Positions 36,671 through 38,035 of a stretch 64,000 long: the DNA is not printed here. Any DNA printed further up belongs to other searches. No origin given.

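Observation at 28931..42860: Tandem segmental duplication of a ~7-kb T9SS surface-protein cassette bounded by composite hairpin blocks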

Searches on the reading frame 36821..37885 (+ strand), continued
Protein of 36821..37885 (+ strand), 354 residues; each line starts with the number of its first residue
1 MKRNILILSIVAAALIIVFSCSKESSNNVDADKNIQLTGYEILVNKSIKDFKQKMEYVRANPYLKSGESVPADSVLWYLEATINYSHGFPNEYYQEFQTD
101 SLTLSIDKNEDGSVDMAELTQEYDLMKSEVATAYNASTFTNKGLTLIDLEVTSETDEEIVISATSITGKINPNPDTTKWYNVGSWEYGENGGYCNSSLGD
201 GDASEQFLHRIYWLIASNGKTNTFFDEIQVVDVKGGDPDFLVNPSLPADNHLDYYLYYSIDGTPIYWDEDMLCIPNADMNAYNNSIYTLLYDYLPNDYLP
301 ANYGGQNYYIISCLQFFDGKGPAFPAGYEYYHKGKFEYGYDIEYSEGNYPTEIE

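Call 53: find_related_loci(query=A2, collection=genome_contigs, flank=10000)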
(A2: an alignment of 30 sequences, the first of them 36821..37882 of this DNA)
Query A2 (354 aa) in genome_contigs; peptide patterns used: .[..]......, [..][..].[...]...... (x = any residue, [..] = any of these).
105 stretches matched a pattern; 39 encode a relative of the query (tblastn E <= 1e-3); 38 distinct loci.
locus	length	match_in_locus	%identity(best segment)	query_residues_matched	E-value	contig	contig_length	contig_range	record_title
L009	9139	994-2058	60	1-354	4e-137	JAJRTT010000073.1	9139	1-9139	MAG: Bacteroidetes bacterium isolate Dive96_bin10.114 k141_642128, whole genome shotgun sequence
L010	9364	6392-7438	44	1-353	3e-76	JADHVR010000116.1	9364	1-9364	MAG: Bacteroidales bacterium isolate BS750m-G6 BS-750m-C14159, whole genome shotgun sequence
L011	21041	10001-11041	42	11-353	8e-74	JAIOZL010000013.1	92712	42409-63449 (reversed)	MAG: Bacteroidales bacterium isolate Tobar13.5m-G8 Tobar13-5m-C224, whole genome shotgun sequence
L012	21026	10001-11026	41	1-342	2e-72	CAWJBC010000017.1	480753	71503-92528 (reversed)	MAG: uncultured Bacteroidales bacterium isolate MFD04716.bin.1.251 genome assembly, contig: contig_5948, whole genome sh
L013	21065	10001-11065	40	1-353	9e-67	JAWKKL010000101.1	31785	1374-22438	MAG: Bacteroidales bacterium isolate ABC1.42 ABC1.42.fa-101, whole genome shotgun sequence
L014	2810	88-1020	42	1-304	3e-65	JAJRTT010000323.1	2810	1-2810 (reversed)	MAG: Bacteroidetes bacterium isolate Dive96_bin10.114 k141_2461281, whole genome shotgun sequence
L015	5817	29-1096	39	5-353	2e-64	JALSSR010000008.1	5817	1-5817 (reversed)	MAG: Bacteroidales bacterium isolate 356-308_metabat2_scaf2bin.063 356-308_scaffold_10374_c1, whole genome shotgun seque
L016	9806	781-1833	38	1-346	5e-65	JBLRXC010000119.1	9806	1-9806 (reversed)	MAG: Bacteroidales bacterium isolate TamC05-27 NODE_119_length_9806_cov_3.553191, whole genome shotgun sequence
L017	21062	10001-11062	38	6-353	4e-62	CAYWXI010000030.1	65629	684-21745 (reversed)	MAG TPA_asm: uncultured Bacteroidales bacterium isolate SRP167671_co1_176 genome assembly, contig: NODE_447_length_65629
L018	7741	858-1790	41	1-297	5e-61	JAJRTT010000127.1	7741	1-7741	MAG: Bacteroidetes bacterium isolate Dive96_bin10.114 k141_1004461, whole genome shotgun sequence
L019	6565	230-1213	39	1-339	1e-60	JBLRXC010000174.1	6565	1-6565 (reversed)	MAG: Bacteroidales bacterium isolate TamC05-27 NODE_174_length_6565_cov_3.914766, whole genome shotgun sequence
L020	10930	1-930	39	37-353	1e-58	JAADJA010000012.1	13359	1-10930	MAG: Chlorobiota bacterium isolate M_MetaBat.92 contig-127_12475, whole genome shotgun sequence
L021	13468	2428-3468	36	6-354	9e-57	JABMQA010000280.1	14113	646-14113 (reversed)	MAG: Bacteroidetes bacterium isolate bin.444 k141_1444621, whole genome shotgun sequence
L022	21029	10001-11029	34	7-354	7e-52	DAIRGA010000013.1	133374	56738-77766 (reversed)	MAG TPA_asm: Bacteroidales bacterium isolate CTOTU29519 NODE_62_length_133374_cov_11.369340, whole genome shotgun sequen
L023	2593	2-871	41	68-353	4e-52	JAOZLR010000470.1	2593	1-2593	MAG: Bacteroidales bacterium isolate GMC10.metabat2.87 NODE_85066_length_2593_cov_29.450355, whole genome shotgun sequen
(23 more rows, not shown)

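Call 72: find_related_loci(query=A2, collection=viral_contigs, flank=8000)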
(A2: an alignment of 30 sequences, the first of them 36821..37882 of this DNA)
Query A2 (354 aa) in viral_contigs; peptide patterns used: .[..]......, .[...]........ (x = any residue, [..] = any of these).
13 stretches matched a pattern, but none encodes a relative of the query by tblastn (E <= 1e-3).
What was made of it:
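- No g1 relative was found in 2.9 million viral contigs (call 72).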

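Call 98: search_protein_representatives(alignment_id=A2)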
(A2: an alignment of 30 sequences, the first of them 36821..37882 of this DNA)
Query: 30 sequences, 356 profile positions. Proteins with E-value up to 0.001 (for the whole library): 1064; up to 1e-10: 617; up to 1e-30: 93. The best 150 are listed.
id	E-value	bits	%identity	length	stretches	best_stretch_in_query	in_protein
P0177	2.1e-138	477.5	-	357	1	1-356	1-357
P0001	6.6e-138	475.9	-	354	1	1-356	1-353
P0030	5.1e-136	469.7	-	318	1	38-356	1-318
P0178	1.6e-113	395.7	-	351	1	1-356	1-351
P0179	6.9e-111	387.0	-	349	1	1-355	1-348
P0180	1.8e-109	382.4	-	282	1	77-356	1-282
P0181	2.1e-109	382.2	-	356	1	1-348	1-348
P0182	3.2e-108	378.3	-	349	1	1-356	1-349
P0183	4.5e-93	328.5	-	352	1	1-356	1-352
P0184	6.2e-78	278.6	-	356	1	1-343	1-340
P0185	1.3e-73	264.4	-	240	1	117-356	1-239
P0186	4.3e-73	262.7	-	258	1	1-186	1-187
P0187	3.2e-71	256.6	-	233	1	117-356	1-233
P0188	1.2e-68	248.1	-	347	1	1-347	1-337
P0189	9.7e-68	245.1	-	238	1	117-356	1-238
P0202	1.0e-47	179.3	-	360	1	5-344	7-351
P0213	7.7e-44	166.5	-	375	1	1-333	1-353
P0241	1.7e-35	139.1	-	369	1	1-348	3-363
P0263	3.7e-31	124.8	-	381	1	16-347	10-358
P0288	2.4e-29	118.8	-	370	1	9-344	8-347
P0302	6.5e-28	114.1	-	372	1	1-293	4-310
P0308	1.5e-27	112.9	-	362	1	12-356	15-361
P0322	1.5e-26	109.6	-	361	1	1-343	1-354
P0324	2.2e-26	109.1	-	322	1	9-287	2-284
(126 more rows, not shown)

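Call 99: search_protein_families(library=pfam, proteins=[P0184, P0202, P0213, P0241, P0263, P0288, P0302, P0308, P0322, P0324], max_evalue=0.01)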
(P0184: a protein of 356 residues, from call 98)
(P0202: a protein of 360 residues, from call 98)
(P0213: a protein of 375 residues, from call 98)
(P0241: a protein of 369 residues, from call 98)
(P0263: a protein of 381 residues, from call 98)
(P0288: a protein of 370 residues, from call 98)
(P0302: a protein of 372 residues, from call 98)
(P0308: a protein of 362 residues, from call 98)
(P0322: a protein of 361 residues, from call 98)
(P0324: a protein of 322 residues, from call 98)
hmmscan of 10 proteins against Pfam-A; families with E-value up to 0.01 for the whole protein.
P0184 (356 aa): 0 families

P0202 (360 aa): 0 families

P0213 (375 aa): 0 families

P0241 (369 aa): 0 families

P0263 (381 aa): 1 family
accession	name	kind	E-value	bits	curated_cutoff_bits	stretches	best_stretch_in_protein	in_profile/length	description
PF24151.2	ArlX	-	0.007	16.3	28.7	0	4-142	18-141/229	ArlX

P0288 (370 aa): 0 families

P0302 (372 aa): 0 families

P0308 (362 aa): 0 families

P0322 (361 aa): 0 families

P0324 (322 aa): 0 families

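Call 111: fold_search(model_id=the predicted structure, library=viral)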
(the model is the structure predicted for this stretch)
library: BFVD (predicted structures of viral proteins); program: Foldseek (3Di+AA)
matches with E <= 10: 853; with E <= 0.001: 0
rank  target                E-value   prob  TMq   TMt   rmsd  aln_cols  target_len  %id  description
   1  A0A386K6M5            5.7e-03  0.41  0.15  0.21  18.1       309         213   11  Uncharacterized protein [Dickeya phage vB_DsoM_JA11]
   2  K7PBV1                3.6e-02  0.47  0.13  0.15  17.6       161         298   12  Protein ORF17 [Cyprinid herpesvirus 1]
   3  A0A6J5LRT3            4.3e-02  0.08  0.13  0.13  24.3       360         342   12  Uncharacterized protein [uncultured Caudovirales phage]
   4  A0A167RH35            5.1e-02  0.10  0.10  0.15  21.6       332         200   10  Uncharacterized protein [Powai lake megavirus]
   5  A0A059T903            5.8e-02  0.23  0.11  0.22  15.9       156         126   10  Uncharacterized protein [Listeria phage LP-048]
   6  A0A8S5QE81            6.1e-02  0.14  0.11  0.14  27.9       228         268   11  Uncharacterized protein [Caudovirales sp. ctqPn17]
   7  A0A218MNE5            6.5e-02  0.07  0.11  0.07  22.6       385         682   11  Uncharacterized protein [uncultured virus]
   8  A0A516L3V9            7.3e-02  0.09  0.13  0.08  24.6       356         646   10  (no name in the UniProt tables at hand)
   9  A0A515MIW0            9.7e-02  0.25  0.13  0.14  28.3       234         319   13  Uncharacterized protein [Streptomyces phage Esketit]
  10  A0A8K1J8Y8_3          9.7e-02  0.07  0.11  0.05  24.1       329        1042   11  (no name in the UniProt tables at hand)
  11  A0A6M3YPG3            1.1e-01  0.18  0.10  0.17  32.4       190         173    9  Transmembrane protein [Hepeviridae sp.]
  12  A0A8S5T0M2            1.3e-01  0.18  0.11  0.21  19.5       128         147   12  Minor tail protein [Siphoviridae sp. ctiJm4]
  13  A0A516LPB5            1.4e-01  0.04  0.10  0.11  26.9       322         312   10  (no name in the UniProt tables at hand)
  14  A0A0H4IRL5            1.5e-01  0.38  0.15  0.22  10.9       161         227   14  Phage neck terminator protein gp12-like domain-containing protein [Pseudoalteromonas phage H101]
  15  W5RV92                1.5e-01  0.30  0.13  0.39  11.3       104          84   10  Uncharacterized protein [Staphylococcus phage vB_SepS_SEP9]
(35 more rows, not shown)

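Call 112: find_encoding_contigs(protein=P0012, flank=6000, max_places=4)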
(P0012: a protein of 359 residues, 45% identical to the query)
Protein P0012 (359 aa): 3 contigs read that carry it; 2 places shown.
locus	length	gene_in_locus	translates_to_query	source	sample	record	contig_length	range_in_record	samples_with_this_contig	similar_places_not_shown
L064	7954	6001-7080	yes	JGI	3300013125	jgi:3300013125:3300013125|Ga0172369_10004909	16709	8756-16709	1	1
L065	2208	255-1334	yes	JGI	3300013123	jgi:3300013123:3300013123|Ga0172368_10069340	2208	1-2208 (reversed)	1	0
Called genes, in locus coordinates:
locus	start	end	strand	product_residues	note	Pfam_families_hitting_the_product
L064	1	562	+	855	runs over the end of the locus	PF14870:PSII_BNR (faint), PF15902:Sortilin-Vps10 (weak), PF18962:Por_Secre_tail (faint)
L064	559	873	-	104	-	-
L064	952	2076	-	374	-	PF04055:Radical_SAM, PF06969:HemN_C (faint)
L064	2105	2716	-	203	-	-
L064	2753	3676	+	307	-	PF04015:DUF362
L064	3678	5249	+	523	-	PF12801:Fer4_5, PF00037:Fer4 (faint), PF12797:Fer4_2 (faint), PF13183:Fer4_8 (faint), PF13187:Fer4_9 (faint), PF13237:Fer4_10 (faint), PF12801:Fer4_5 (weak), PF12838:Fer4_7 (weak), +4 more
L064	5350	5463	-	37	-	-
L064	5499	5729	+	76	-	-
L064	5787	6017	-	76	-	-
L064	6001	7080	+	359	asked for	-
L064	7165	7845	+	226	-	-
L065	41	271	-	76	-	-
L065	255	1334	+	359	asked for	-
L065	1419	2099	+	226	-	-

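Call 120: search_protein_families(library=padloc, proteins=[window:36821-37885:+], max_evalue=0.001)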
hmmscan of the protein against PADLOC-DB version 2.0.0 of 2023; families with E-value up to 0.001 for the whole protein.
window:36821-37885:+ (354 aa): 0 families

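Call 124: find_encoding_contigs(protein=P0013, flank=1200, max_places=3)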
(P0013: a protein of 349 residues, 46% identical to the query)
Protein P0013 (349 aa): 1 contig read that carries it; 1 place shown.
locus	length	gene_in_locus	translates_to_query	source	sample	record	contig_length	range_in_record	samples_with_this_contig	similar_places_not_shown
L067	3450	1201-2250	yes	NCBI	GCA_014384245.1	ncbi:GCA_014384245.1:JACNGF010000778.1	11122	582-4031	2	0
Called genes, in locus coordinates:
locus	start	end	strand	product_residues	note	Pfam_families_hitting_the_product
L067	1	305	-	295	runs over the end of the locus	PF00883:Peptidase_M17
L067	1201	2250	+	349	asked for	-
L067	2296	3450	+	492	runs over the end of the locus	PF18962:Por_Secre_tail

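Call 125: find_encoding_contigs(protein=P0014, flank=1200, max_places=3)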
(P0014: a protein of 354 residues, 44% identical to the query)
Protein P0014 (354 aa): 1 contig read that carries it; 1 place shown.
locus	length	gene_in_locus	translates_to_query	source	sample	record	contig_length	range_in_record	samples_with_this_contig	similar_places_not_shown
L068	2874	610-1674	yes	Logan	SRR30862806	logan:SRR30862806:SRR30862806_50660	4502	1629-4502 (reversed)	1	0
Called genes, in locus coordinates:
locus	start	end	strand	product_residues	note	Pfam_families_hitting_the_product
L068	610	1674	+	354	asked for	-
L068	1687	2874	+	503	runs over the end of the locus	PF18962:Por_Secre_tail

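Call 126: find_encoding_contigs(protein=P0025, flank=1200, max_places=3)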
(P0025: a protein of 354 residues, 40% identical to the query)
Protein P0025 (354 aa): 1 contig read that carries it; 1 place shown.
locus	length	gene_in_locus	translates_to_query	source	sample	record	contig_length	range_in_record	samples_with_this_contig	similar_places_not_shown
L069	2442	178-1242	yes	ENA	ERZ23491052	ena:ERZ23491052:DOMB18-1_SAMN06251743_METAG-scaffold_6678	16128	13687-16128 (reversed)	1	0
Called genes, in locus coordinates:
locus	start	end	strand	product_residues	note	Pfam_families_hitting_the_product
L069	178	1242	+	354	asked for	-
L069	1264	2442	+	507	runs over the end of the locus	PF18962:Por_Secre_tail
